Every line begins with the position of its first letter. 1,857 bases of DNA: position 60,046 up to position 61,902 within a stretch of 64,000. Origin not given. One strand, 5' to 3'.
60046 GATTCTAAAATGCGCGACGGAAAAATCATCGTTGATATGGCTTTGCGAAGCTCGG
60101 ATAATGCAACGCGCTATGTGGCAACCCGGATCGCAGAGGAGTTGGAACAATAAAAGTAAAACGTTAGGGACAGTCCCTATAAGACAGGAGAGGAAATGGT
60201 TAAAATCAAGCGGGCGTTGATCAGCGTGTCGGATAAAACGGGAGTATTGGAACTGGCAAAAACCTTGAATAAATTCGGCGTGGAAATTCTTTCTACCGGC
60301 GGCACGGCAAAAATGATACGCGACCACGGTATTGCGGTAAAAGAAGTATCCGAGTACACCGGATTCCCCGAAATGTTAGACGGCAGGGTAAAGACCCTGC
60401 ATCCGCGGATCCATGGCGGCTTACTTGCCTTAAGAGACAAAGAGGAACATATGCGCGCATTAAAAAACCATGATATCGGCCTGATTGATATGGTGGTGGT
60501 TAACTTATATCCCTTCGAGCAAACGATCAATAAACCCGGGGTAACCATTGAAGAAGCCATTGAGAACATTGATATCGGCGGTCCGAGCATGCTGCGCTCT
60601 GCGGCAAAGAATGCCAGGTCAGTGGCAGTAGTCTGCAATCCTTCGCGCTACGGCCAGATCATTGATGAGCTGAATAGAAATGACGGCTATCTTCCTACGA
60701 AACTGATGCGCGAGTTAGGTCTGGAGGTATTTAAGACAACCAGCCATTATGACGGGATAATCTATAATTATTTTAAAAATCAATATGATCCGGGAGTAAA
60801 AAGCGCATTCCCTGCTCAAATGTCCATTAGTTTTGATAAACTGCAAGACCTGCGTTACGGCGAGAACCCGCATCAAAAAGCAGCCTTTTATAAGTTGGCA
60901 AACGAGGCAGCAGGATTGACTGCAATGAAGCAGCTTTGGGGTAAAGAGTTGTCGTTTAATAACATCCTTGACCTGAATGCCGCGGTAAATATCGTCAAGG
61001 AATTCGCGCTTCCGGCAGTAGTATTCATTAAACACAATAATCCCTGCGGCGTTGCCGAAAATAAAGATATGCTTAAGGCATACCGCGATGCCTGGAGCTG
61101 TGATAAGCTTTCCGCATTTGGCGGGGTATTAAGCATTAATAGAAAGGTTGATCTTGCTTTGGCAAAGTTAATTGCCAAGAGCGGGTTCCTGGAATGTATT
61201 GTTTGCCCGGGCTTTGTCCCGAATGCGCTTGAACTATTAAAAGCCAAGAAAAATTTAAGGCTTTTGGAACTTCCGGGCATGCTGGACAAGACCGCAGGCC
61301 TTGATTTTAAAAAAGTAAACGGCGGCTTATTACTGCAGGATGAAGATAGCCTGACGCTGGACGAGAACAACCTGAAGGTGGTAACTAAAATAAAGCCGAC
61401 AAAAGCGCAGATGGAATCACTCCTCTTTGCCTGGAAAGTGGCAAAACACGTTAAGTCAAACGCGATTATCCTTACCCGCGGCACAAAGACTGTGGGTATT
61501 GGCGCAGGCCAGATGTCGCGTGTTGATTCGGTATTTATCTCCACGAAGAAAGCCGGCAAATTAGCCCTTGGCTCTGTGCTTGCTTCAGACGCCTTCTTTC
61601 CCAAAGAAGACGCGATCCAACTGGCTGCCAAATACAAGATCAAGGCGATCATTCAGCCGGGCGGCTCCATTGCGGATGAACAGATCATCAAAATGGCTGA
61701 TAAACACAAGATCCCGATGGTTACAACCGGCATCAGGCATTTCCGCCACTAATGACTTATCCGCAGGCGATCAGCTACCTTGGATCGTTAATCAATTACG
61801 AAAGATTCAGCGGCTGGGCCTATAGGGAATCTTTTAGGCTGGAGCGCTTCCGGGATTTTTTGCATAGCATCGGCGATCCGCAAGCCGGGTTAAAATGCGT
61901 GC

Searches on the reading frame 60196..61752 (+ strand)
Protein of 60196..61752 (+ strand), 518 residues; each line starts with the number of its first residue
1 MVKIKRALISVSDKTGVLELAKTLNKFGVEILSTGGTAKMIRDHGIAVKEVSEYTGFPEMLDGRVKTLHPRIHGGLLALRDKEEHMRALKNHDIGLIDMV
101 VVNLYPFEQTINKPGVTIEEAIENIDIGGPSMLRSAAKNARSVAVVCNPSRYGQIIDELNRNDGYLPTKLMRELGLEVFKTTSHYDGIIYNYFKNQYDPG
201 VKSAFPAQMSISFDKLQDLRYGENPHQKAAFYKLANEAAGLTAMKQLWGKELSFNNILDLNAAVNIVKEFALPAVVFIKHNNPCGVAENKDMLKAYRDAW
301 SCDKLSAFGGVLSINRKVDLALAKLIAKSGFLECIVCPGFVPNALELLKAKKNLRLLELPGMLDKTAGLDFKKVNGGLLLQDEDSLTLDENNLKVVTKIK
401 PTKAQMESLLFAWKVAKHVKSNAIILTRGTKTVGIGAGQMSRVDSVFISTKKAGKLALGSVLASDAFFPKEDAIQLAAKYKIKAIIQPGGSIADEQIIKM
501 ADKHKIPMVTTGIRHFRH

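Call 30: search_protein_families(library=pfam, proteins=[window:60196-61752:+], max_evalue=0.00001)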
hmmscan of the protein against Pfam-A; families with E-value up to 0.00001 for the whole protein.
window:60196-61752:+ (518 aa): 2 families
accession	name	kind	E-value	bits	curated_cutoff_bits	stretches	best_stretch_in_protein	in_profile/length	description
PF01808.24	AICARFT_IMPCHas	-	1.6e-114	383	25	1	136-452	1-311/311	AICARFT/IMPCHase bienzyme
PF02142.27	MGS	-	1.3e-29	102.6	24.1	1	17-130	2-93/94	MGS-like domain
